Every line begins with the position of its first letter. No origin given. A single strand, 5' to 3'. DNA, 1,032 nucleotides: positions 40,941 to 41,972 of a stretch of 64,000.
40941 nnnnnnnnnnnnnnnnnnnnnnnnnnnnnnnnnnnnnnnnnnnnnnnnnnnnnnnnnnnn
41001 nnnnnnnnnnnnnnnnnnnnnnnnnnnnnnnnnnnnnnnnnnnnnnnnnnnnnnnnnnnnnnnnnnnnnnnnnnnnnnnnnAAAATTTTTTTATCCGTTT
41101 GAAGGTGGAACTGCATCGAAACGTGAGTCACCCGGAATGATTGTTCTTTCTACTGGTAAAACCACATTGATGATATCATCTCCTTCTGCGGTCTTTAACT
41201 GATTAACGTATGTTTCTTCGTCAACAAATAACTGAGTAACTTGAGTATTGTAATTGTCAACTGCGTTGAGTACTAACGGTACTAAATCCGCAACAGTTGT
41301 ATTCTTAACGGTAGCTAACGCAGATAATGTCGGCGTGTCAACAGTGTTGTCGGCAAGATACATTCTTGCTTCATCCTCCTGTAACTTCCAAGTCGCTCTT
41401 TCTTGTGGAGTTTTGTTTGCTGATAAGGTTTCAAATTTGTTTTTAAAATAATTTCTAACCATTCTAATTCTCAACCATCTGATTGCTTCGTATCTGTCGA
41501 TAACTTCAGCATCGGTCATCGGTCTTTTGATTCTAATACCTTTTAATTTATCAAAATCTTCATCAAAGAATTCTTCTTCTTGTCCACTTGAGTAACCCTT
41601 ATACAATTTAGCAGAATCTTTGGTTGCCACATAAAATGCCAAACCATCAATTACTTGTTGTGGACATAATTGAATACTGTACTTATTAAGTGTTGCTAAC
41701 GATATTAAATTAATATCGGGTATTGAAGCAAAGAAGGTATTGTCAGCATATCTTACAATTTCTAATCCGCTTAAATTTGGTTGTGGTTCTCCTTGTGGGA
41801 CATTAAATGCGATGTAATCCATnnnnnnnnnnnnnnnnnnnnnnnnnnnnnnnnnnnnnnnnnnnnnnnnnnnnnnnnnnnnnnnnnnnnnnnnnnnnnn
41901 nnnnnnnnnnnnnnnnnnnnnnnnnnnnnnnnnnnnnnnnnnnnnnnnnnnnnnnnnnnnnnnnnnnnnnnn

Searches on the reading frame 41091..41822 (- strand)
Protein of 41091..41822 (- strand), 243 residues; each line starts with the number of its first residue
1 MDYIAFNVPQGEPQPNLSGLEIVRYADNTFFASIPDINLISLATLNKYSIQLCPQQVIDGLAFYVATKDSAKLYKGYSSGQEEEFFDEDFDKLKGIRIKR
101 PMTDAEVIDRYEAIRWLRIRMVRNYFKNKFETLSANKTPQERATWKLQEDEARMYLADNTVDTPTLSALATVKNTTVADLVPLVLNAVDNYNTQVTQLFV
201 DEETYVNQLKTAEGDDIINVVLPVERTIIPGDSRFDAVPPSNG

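Call 9: search_protein_families(library=phrogs, proteins=[window:41091-41822:-], max_evalue=0.001)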
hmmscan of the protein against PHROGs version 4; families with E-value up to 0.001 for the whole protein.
window:41091-41822:- (243 aa): 3 families
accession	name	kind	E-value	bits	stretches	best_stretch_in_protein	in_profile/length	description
phrog_1604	-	unknown function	6.2e-16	59.7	1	121-221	110-210/251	-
phrog_2618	-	unknown function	5.8e-09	37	1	87-210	55-176/197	-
phrog_10301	-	unknown function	7.8e-07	29.9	1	124-199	165-239/302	-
